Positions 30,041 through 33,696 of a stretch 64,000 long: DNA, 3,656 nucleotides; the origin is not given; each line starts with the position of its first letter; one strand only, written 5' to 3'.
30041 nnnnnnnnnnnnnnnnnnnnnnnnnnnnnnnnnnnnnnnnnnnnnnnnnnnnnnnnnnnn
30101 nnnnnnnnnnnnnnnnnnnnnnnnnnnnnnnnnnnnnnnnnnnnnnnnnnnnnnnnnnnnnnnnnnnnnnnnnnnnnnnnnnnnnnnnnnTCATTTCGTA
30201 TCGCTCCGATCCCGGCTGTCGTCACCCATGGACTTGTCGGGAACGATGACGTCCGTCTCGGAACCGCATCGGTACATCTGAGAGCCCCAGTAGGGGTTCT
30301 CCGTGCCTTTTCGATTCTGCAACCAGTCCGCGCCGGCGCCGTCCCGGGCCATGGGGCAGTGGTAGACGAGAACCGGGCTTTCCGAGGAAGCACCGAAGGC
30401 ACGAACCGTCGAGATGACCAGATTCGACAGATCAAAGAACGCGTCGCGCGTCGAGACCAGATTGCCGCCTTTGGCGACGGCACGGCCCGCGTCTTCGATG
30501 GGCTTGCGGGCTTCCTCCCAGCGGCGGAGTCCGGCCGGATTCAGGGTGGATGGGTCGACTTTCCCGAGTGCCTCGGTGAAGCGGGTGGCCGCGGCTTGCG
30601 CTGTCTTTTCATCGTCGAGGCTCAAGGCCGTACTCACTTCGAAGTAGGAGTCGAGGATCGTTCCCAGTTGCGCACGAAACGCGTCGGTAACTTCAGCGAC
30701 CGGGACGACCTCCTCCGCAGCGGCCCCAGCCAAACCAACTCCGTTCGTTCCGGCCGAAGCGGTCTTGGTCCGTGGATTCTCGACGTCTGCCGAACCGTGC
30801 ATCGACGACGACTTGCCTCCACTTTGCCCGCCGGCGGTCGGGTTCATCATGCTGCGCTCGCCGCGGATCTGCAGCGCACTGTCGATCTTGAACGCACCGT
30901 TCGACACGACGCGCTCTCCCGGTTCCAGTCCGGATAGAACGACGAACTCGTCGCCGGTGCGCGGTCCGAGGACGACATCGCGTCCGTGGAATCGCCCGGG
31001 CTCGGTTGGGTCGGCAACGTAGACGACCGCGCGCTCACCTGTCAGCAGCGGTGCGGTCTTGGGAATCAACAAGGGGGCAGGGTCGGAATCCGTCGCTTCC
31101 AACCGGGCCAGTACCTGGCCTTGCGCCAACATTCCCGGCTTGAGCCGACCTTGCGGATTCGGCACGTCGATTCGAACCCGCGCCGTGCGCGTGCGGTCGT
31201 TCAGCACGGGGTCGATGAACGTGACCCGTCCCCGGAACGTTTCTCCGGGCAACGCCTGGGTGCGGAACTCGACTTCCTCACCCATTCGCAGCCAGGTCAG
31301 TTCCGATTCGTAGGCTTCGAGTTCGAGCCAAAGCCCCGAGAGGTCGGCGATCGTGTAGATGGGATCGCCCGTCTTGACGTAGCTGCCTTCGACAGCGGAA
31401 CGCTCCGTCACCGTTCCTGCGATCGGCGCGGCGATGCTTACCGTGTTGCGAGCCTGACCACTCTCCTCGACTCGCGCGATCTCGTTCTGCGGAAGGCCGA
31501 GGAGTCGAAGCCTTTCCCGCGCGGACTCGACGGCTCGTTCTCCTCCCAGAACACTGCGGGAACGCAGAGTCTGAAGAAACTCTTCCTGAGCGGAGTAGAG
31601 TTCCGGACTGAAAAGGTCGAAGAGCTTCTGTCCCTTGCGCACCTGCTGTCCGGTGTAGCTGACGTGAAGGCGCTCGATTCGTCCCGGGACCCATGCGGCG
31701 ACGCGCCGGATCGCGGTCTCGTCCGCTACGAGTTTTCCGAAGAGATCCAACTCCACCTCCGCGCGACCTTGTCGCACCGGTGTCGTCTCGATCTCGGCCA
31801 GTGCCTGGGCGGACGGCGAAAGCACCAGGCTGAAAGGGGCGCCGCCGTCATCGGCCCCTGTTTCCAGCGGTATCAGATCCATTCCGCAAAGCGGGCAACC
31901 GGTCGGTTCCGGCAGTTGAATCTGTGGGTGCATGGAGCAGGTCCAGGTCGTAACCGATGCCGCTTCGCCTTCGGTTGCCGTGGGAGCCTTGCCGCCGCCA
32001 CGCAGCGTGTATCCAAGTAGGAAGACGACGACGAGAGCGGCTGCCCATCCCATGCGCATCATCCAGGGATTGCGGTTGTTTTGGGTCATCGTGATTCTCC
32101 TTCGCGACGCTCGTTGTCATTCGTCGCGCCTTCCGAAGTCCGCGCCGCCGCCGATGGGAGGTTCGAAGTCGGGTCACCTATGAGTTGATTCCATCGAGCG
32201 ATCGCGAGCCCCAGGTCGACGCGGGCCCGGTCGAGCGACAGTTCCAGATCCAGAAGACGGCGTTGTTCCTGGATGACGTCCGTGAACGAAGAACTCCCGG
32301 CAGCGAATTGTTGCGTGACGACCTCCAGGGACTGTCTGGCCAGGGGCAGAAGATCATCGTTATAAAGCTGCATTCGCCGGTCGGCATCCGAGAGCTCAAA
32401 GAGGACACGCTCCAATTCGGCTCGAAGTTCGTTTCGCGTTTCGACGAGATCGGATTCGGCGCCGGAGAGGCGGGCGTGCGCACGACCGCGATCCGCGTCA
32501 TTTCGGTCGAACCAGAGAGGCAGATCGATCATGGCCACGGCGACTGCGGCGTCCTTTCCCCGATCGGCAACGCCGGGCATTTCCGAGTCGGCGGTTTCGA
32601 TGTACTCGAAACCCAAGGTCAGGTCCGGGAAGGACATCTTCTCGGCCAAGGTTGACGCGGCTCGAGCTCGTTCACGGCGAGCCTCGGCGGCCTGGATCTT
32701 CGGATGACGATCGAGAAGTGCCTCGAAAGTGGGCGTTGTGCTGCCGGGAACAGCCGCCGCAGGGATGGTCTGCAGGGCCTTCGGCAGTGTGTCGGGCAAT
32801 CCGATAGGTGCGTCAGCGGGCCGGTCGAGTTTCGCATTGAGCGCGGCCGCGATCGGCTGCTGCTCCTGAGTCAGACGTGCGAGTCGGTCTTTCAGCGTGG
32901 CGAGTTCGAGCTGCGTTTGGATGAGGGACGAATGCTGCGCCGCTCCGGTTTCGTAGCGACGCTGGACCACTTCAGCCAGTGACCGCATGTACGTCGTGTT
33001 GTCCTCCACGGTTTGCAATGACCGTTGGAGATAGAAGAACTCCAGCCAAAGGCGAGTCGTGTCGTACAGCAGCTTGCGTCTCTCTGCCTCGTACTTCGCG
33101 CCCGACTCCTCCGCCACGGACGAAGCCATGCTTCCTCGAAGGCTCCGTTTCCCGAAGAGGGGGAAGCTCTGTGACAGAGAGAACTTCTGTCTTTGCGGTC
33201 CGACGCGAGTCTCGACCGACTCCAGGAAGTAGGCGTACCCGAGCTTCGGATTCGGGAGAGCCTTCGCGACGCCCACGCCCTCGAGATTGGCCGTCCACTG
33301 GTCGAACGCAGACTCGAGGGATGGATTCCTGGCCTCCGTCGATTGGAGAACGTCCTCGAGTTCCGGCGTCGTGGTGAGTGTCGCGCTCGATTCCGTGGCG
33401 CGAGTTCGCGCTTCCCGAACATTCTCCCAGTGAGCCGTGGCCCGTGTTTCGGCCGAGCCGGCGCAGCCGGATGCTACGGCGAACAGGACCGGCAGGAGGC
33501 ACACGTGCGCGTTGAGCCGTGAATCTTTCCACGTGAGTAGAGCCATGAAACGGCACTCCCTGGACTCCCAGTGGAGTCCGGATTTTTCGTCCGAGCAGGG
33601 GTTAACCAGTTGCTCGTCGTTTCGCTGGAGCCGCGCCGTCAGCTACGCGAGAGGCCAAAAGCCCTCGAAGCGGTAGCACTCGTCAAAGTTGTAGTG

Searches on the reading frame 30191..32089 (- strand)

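Call 51: search_protein_families(library=padloc, proteins=[window:30191-32089:-], max_evalue=0.001)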
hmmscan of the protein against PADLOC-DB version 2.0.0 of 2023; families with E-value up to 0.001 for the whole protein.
window:30191-32089:- (632 aa): 0 families

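Call 52: search_protein_families(library=pfam, proteins=[window:30191-32089:-], max_evalue=0.00001)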
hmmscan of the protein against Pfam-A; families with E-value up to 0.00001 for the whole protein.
window:30191-32089:- (632 aa): 6 families
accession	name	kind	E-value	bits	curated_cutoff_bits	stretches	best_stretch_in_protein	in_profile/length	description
PF16576.10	HlyD_D23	-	1.6e-74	250.2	30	1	112-322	4-214/214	Barrel-sandwich domain of CusB or HlyD membrane-fusion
PF13437.12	HlyD_3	-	3.9e-22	79.4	22.2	1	219-319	2-106/106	HlyD family secretion protein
PF11827.13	DUF3347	-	3.2e-13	50.8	25.5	1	478-569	1-92/93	Protein of unknown function (DUF3347)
PF13533.13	Biotin_lipoyl_2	-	1.4e-10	41.1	29.8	0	217-247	1-31/32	Biotin-lipoyl like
PF19335.5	HMBD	-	8.1e-10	38.9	23.6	1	49-74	2-27/28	Heavy metal binding domain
PF16572.11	HlyD_D4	-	8.1e-09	35.7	26.4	1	156-212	1-54/55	Long alpha hairpin domain of cation efflux system protein, CusB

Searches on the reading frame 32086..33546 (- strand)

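Call 51: search_protein_families(library=padloc, proteins=[window:32086-33546:-], max_evalue=0.001)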
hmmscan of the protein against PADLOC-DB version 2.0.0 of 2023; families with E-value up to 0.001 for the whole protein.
window:32086-33546:- (486 aa): 0 families

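Call 52: search_protein_families(library=pfam, proteins=[window:32086-33546:-], max_evalue=0.00001)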
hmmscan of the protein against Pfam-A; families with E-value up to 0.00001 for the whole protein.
window:32086-33546:- (486 aa): 1 family
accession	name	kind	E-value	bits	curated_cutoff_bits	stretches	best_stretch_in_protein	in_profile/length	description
PF02321.23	OEP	-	1.9e-45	155.4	22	2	276-457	7-187/187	Outer membrane efflux protein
